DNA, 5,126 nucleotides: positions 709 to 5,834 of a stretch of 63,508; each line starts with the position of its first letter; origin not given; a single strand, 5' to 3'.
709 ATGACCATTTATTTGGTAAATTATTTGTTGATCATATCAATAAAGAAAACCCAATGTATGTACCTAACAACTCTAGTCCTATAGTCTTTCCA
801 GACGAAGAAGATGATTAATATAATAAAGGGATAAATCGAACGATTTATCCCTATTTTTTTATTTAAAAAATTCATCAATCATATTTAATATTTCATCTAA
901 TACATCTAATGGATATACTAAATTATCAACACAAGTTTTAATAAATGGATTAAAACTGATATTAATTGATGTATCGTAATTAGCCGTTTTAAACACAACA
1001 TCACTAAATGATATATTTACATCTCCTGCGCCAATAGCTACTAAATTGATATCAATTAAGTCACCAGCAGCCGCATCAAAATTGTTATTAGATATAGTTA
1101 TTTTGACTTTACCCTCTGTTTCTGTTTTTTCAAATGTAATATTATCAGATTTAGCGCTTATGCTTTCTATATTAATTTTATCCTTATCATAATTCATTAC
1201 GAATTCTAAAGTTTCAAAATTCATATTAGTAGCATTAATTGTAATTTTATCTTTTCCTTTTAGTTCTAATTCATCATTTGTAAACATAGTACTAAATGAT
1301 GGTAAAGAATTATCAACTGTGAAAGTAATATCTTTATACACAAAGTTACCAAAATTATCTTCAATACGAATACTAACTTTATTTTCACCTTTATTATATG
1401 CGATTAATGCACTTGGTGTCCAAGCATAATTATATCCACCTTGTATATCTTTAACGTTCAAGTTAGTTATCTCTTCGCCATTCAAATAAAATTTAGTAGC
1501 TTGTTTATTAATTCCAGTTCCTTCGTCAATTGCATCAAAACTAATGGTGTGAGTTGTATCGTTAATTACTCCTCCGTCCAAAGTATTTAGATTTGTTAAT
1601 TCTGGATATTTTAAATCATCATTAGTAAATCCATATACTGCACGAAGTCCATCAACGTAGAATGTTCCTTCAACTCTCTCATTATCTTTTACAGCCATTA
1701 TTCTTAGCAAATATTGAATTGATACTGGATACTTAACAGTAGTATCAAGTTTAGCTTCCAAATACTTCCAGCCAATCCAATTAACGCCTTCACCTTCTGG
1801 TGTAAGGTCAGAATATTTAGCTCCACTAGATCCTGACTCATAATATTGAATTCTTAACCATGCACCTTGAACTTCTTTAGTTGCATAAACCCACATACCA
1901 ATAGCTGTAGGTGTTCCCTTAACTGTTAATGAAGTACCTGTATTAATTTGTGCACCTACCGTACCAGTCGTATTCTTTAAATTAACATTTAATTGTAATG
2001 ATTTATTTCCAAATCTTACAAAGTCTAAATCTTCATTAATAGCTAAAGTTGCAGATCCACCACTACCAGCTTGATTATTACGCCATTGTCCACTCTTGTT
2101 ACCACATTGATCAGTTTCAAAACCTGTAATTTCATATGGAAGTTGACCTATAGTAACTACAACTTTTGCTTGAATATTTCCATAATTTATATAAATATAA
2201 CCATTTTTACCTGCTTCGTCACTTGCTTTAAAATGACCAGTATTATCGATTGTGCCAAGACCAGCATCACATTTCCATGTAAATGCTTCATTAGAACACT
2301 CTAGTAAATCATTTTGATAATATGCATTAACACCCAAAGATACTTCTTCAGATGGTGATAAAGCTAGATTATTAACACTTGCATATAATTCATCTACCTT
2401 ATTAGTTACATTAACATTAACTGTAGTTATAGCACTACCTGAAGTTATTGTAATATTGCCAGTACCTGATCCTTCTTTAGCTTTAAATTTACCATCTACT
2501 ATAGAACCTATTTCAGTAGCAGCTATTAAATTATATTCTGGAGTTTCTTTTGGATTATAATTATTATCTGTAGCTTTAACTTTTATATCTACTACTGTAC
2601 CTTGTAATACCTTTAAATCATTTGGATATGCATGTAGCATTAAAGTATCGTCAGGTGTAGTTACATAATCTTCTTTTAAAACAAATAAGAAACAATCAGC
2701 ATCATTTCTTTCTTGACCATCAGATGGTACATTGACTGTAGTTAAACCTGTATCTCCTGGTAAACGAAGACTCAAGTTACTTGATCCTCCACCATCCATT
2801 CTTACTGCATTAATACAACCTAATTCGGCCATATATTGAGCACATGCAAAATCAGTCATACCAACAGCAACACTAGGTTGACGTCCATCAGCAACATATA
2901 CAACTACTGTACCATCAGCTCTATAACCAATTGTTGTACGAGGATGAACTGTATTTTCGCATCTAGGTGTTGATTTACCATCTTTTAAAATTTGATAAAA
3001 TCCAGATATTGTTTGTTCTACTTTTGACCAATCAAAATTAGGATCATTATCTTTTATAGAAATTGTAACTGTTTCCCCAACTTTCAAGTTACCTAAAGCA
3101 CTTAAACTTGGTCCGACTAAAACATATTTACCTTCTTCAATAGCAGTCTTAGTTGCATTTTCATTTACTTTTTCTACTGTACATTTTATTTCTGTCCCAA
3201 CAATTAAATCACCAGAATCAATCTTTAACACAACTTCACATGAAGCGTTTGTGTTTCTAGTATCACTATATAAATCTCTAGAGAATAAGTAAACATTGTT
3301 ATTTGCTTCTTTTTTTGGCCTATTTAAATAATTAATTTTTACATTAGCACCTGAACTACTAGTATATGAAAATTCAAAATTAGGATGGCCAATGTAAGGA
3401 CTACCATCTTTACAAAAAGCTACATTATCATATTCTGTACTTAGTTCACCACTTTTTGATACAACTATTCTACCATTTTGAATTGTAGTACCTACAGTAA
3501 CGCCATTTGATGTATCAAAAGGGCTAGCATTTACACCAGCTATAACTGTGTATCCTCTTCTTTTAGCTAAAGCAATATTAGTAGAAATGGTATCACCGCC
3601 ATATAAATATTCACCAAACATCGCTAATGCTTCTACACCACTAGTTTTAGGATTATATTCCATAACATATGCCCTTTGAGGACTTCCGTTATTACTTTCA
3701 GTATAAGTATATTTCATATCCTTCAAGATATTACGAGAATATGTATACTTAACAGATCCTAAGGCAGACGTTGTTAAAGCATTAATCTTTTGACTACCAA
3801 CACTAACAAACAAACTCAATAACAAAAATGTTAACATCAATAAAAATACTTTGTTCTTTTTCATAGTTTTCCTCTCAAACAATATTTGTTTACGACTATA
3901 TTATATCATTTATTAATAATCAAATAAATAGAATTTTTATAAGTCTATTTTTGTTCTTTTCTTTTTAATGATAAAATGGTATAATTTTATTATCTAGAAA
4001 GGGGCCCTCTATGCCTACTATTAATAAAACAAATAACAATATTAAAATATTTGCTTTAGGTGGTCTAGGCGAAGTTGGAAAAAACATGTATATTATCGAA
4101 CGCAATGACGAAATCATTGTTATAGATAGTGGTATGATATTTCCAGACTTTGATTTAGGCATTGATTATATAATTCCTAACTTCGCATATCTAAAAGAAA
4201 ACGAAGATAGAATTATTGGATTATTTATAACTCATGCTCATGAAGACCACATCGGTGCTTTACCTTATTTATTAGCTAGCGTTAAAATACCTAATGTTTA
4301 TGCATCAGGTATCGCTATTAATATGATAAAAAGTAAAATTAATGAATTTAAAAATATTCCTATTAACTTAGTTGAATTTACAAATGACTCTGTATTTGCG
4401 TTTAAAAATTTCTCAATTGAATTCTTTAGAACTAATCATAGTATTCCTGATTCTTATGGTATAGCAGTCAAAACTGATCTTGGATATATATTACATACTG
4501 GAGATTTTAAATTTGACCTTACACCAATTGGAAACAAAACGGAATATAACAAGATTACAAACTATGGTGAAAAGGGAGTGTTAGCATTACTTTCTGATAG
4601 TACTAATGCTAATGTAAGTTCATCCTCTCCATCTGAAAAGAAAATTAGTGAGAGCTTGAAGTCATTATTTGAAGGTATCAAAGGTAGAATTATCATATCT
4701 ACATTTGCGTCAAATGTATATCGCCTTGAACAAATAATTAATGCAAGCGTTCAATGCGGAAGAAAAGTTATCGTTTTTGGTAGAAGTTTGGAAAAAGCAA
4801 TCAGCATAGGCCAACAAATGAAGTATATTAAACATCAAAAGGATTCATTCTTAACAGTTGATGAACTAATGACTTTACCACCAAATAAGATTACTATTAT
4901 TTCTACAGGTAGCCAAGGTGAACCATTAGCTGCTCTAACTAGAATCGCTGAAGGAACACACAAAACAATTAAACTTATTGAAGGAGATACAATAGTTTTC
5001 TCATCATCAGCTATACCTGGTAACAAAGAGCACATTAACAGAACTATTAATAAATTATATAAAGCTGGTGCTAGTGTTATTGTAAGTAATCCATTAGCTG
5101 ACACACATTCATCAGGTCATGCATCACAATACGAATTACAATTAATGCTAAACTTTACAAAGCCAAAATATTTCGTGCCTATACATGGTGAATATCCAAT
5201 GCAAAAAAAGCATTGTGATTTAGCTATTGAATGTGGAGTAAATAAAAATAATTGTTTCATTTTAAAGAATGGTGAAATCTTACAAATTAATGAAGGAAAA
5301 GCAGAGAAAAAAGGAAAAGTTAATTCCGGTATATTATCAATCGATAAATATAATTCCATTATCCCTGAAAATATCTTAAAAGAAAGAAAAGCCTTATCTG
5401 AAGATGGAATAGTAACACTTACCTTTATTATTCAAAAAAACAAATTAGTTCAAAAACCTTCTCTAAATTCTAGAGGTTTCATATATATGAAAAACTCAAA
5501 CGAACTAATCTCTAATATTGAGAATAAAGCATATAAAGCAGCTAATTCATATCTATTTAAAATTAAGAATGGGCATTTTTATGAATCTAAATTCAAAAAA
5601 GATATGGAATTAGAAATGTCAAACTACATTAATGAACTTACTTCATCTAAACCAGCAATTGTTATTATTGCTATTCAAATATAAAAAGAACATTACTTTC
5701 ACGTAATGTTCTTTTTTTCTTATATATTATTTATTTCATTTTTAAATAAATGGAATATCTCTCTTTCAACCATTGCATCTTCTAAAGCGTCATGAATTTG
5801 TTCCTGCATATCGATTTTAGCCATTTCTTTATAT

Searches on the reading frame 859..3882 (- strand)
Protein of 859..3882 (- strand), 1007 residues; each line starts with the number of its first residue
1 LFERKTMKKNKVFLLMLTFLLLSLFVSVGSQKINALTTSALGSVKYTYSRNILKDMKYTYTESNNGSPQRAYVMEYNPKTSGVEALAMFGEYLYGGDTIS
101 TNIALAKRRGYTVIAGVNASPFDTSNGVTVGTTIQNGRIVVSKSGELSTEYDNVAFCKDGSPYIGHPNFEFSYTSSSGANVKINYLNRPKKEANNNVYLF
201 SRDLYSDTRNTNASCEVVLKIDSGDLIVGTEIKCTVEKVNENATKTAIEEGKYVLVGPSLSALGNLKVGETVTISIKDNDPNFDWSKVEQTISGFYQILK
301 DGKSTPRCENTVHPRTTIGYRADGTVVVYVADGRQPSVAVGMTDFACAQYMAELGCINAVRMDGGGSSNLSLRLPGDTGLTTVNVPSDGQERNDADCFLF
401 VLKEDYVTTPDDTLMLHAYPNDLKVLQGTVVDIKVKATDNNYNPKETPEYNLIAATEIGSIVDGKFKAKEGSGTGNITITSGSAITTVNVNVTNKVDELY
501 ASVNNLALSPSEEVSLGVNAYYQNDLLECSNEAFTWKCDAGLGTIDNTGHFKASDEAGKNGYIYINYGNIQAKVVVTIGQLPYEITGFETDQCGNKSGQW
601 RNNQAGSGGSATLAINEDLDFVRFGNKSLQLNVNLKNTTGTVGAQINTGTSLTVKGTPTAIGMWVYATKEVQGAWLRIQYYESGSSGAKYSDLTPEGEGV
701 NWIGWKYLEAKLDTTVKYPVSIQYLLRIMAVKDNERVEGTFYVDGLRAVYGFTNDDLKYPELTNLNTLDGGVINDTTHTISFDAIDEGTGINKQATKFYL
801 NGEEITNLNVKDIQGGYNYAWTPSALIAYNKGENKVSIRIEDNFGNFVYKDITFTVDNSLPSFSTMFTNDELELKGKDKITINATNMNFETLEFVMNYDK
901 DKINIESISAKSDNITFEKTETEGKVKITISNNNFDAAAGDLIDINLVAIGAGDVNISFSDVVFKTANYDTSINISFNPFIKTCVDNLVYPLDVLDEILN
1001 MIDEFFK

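Call 72: search_protein_families(library=pfam, proteins=[window:859-3882:-], max_evalue=0.00001)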
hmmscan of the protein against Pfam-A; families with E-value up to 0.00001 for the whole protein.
window:859-3882:- (1007 aa): 1 family
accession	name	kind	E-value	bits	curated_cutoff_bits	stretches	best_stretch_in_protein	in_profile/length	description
PF09992.14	NAGPA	-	1.4e-27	97.4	25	1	238-400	14-168/169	Phosphodiester glycosidase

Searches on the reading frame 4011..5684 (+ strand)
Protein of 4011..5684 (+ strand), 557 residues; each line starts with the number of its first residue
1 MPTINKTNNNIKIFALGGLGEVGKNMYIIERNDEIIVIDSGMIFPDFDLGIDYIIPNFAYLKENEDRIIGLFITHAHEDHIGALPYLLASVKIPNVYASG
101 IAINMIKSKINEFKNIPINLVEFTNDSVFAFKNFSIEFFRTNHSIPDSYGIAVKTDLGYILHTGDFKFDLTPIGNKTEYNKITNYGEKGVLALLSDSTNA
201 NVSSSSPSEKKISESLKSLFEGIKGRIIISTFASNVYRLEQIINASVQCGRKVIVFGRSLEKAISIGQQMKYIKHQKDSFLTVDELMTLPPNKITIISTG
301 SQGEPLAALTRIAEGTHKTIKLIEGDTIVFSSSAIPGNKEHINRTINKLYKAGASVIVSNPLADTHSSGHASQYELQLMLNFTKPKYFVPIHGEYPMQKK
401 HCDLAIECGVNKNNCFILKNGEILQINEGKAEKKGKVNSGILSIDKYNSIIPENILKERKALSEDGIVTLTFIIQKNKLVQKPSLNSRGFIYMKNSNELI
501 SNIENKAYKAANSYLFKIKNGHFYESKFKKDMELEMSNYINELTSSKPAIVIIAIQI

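Call 72: search_protein_families(library=pfam, proteins=[window:4011-5684:+], max_evalue=0.00001)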
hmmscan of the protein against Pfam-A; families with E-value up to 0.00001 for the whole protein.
window:4011-5684:+ (557 aa): 5 families
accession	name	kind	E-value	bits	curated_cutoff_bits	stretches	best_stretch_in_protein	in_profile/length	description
PF22505.1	RNase_J_b_CASP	-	1.1e-49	167.8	27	1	224-349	1-126/126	Ribonuclease J, beta-CASP domain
PF17770.6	RNase_J_C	-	3.7e-17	63.6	23.8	1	455-557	1-102/102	Ribonuclease J C-terminal domain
PF00753.33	Lactamase_B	-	4.6e-12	46.7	22.7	1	20-168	2-152/196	Metallo-beta-lactamase superfamily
PF07521.17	RMMBL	-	2.1e-09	37.7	21.6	1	366-409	13-57/63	Zn-dependent metallo-hydrolase RNA specificity domain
PF12706.13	Lactamase_B_2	-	4.8e-07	30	27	1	64-167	27-144/200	Beta-lactamase superfamily domain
